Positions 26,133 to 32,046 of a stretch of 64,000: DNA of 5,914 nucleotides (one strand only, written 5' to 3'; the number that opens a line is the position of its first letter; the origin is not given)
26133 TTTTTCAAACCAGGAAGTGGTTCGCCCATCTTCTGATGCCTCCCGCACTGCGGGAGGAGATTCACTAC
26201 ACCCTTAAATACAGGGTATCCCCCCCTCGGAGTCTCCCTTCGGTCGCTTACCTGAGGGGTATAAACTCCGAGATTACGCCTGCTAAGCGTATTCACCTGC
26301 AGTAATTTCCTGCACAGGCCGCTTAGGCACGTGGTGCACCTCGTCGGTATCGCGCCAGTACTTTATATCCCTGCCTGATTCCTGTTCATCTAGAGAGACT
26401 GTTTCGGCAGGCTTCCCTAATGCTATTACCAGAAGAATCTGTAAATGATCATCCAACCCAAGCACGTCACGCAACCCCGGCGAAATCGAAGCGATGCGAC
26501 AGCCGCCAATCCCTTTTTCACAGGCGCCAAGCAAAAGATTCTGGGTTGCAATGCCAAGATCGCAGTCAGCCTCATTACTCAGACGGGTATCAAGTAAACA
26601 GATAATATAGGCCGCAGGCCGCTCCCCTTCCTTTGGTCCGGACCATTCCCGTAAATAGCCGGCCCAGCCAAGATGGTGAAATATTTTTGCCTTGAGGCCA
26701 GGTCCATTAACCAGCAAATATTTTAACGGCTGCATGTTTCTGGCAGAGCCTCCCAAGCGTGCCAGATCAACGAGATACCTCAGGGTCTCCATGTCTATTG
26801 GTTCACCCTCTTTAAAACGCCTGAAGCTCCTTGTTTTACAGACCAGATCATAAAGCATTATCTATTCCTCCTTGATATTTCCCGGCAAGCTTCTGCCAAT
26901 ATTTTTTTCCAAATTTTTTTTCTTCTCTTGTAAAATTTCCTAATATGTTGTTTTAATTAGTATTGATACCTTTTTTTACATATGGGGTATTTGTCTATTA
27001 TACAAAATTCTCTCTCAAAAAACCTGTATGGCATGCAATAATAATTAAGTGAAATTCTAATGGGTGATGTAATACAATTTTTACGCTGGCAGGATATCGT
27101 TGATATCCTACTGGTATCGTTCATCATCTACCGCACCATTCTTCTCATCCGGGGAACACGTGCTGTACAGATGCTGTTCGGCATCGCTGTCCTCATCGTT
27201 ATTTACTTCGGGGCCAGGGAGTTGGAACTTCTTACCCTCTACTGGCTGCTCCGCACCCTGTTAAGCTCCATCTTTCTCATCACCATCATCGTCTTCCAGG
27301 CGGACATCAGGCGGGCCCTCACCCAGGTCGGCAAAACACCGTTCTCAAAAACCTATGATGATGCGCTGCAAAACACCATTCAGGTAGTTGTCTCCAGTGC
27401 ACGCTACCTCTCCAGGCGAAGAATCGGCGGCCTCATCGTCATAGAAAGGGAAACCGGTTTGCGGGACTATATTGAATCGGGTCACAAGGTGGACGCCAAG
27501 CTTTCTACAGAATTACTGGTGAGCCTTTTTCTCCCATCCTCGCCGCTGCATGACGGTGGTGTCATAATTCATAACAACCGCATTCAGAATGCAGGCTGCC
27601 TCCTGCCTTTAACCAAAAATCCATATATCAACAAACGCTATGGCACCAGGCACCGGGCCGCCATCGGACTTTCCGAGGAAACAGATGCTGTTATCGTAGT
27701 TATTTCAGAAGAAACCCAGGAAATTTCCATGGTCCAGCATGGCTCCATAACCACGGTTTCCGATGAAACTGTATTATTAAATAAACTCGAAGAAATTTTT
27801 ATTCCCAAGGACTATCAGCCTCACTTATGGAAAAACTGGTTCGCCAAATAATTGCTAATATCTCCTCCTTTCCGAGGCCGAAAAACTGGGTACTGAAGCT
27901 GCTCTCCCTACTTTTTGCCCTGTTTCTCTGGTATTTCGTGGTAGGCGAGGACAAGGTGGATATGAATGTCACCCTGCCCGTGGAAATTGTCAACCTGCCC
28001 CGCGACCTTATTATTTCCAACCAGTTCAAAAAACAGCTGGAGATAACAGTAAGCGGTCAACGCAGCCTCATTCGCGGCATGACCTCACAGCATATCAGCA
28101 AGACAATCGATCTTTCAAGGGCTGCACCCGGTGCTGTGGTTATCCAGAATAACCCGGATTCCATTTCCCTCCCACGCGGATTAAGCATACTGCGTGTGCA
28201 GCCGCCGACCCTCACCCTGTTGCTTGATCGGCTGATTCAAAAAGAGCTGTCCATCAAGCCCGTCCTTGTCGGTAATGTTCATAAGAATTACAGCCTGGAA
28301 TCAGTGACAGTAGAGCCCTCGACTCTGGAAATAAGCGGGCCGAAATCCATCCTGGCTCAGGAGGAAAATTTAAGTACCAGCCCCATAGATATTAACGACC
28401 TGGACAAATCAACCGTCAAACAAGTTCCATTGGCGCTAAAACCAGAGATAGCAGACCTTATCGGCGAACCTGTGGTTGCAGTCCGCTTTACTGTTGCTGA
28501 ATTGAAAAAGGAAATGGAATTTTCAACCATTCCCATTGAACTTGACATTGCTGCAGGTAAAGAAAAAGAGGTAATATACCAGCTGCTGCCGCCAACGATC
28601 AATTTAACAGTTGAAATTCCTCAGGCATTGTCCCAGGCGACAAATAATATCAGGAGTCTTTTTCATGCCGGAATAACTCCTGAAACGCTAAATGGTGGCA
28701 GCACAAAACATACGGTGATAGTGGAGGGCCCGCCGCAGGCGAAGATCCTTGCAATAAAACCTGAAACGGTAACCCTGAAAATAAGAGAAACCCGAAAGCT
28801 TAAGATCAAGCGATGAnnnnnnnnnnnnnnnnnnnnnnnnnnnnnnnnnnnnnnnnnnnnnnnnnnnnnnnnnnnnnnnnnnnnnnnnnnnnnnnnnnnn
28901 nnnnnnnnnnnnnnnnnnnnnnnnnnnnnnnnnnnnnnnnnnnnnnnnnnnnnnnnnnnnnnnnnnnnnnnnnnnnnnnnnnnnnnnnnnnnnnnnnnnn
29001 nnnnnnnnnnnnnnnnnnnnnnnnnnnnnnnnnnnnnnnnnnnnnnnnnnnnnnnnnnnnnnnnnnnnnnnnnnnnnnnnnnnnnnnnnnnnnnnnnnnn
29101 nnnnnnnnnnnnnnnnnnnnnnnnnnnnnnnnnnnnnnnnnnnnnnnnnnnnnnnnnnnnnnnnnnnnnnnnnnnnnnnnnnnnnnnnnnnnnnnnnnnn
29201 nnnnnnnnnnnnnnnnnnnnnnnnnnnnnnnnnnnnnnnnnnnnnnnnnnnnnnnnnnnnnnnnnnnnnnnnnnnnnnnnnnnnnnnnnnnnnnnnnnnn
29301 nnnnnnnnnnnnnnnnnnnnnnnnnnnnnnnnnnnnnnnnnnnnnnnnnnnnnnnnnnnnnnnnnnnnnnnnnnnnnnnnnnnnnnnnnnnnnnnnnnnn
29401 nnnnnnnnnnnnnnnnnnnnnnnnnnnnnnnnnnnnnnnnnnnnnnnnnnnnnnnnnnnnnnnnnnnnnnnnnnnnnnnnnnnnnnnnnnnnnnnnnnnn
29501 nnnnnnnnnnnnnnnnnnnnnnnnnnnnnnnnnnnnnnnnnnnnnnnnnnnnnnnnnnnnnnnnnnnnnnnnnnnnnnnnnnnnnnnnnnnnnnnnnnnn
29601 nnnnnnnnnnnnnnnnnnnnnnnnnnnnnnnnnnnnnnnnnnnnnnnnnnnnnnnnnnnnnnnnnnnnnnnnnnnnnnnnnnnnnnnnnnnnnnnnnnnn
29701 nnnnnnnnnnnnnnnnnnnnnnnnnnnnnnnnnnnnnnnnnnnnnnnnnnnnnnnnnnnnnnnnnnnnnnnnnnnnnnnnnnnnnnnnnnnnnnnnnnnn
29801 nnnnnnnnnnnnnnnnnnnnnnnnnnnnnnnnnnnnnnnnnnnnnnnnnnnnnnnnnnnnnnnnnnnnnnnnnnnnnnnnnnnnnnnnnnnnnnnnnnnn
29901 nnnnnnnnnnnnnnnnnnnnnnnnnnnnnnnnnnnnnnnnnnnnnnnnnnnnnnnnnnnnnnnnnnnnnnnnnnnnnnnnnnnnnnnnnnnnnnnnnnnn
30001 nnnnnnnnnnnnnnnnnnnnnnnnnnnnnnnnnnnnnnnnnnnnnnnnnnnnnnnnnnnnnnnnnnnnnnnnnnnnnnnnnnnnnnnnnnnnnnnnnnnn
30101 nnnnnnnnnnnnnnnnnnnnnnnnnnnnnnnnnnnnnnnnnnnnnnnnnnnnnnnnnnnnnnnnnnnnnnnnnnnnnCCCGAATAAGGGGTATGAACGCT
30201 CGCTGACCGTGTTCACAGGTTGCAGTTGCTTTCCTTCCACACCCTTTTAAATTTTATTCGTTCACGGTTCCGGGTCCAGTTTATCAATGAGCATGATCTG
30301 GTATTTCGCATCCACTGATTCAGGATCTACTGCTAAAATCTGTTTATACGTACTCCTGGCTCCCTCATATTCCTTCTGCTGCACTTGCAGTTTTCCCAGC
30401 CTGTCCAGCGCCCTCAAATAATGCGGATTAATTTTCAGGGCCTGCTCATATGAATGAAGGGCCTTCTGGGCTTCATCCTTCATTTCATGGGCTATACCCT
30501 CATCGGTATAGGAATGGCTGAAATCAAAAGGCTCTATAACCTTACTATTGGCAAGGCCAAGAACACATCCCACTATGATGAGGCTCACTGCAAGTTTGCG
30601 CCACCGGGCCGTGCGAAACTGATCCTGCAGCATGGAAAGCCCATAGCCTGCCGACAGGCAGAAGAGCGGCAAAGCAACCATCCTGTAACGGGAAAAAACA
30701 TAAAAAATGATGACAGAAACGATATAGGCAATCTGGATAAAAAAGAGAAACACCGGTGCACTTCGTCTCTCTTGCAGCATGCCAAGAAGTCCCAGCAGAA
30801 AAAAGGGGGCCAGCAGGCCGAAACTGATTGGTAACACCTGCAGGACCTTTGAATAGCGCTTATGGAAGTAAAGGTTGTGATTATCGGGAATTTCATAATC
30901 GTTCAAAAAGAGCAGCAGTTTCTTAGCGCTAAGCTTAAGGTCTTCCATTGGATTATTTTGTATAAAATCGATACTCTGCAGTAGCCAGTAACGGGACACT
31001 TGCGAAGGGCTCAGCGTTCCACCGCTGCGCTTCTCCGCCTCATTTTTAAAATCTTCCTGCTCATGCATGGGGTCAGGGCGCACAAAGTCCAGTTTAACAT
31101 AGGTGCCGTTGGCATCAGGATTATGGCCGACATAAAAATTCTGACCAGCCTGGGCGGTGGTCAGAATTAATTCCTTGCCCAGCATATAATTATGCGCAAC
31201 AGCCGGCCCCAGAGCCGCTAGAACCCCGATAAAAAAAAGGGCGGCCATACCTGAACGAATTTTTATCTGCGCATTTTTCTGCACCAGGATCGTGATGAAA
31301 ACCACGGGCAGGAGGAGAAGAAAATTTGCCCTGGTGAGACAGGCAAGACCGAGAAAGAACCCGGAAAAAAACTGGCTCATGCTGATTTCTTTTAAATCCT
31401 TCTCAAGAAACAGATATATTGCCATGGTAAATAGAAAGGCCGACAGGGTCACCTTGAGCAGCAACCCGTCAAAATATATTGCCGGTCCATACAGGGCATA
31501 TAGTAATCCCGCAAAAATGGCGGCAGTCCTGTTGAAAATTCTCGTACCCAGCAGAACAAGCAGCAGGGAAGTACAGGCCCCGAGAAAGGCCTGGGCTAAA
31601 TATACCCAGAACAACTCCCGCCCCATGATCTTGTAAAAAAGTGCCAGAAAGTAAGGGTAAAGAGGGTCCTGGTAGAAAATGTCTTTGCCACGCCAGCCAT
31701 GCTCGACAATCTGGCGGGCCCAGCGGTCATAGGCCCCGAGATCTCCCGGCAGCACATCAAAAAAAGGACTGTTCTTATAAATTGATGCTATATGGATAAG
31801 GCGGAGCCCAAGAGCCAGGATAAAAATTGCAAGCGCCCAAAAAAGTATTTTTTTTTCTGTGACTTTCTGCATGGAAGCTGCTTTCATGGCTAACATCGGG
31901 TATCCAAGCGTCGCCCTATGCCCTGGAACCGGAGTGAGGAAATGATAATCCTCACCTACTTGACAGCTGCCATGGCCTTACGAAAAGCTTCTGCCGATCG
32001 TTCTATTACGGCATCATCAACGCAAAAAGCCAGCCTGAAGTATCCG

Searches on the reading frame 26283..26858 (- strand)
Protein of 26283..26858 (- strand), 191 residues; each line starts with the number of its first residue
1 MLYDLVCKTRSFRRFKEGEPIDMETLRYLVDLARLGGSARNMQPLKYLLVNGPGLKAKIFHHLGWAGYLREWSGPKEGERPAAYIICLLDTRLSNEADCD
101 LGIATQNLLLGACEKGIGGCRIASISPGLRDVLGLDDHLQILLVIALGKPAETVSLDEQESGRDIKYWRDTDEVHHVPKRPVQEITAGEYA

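Call 84: search_protein_families(library=pfam, proteins=[window:26283-26858:-], max_evalue=0.00001)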
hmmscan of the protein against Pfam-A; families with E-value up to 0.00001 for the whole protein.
window:26283-26858:- (191 aa): 2 families
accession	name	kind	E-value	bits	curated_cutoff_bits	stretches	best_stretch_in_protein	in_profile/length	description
PF00881.29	Nitroreductase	-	4.9e-11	43.5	23.5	1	9-149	4-167/167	Nitroreductase family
PF14512.11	TM1586_NiRdase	-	7.1e-06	26.2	27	0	83-169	68-152/215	Putative TM nitroreductase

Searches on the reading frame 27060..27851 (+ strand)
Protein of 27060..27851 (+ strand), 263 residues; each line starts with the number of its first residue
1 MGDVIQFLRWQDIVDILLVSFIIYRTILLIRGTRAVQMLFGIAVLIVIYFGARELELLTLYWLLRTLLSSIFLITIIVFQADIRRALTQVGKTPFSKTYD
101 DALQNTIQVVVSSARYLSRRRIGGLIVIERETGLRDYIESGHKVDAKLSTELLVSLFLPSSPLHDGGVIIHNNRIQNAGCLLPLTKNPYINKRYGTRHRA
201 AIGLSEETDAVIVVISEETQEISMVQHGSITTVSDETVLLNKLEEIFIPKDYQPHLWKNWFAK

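Call 51: search_protein_families(library=pfam, proteins=[window:27060-27851:+], max_evalue=0.001)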
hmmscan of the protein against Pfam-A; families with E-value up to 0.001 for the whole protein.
window:27060-27851:+ (263 aa): 2 families
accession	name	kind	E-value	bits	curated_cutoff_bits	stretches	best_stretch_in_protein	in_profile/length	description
PF02457.21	DAC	-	3.9e-42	143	27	1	113-229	3-118/119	DisA bacterial checkpoint controller nucleotide-binding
PF19293.4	CdaA_N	-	2.4e-06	28.1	23.8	1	9-83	6-81/81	CdaA N-terminal transmembrane domain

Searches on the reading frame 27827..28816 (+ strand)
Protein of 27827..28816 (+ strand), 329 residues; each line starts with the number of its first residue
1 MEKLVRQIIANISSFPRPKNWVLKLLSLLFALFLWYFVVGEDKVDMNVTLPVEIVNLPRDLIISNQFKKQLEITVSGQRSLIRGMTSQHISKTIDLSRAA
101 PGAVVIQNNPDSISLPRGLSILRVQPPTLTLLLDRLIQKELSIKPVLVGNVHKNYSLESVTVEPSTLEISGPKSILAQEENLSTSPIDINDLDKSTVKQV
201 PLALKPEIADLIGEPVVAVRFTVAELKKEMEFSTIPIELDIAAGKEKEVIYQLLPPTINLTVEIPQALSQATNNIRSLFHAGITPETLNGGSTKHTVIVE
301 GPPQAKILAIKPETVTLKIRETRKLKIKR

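Call 51: search_protein_families(library=pfam, proteins=[window:27827-28816:+], max_evalue=0.001)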
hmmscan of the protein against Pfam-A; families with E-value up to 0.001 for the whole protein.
window:27827-28816:+ (329 aa): 1 family
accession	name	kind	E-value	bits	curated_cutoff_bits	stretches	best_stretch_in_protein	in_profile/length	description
PF07949.17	YbbR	-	9.7e-16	58.3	22.3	2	143-212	3-73/81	YbbR-like protein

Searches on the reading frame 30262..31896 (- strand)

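Call 51: search_protein_families(library=pfam, proteins=[window:30262-31896:-], max_evalue=0.001)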
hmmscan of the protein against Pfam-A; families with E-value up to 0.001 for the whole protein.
window:30262-31896:- (544 aa): 11 families
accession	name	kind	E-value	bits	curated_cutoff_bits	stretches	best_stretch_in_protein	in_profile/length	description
PF13231.12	PMT_2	-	4.4e-12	46.9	26.1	1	78-233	4-158/160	Dolichyl-phosphate-mannose-protein mannosyltransferase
PF07719.23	TPR_2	-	1.9e-09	37.3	27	0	464-493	5-34/34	Tetratricopeptide repeat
PF14559.12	TPR_19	-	4.9e-08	33.6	25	1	475-531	6-60/68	Tetratricopeptide repeat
PF00515.34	TPR_1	-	6.6e-08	32.5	27.8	0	465-493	6-34/34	Tetratricopeptide repeat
PF13414.12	TPR_11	-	3.3e-06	27.1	26.8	0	478-507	12-41/42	TPR repeat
PF13428.12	TPR_14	-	7.4e-05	23.5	23.5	0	495-532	2-39/44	Tetratricopeptide repeat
PF13424.12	TPR_12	-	9e-05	23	30.1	0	469-524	12-75/77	Tetratricopeptide repeat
PF13181.12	TPR_8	-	0.00034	21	25.7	0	495-526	2-33/34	Tetratricopeptide repeat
PF13174.12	TPR_6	-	0.00041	21.3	26.3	0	496-527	2-33/33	Tetratricopeptide repeat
PF13432.12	TPR_16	-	0.00068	20.5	32.7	0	476-525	13-62/65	Tetratricopeptide repeat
PF13371.12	TPR_9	-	0.001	19.5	35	0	471-530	6-65/73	Tetratricopeptide repeat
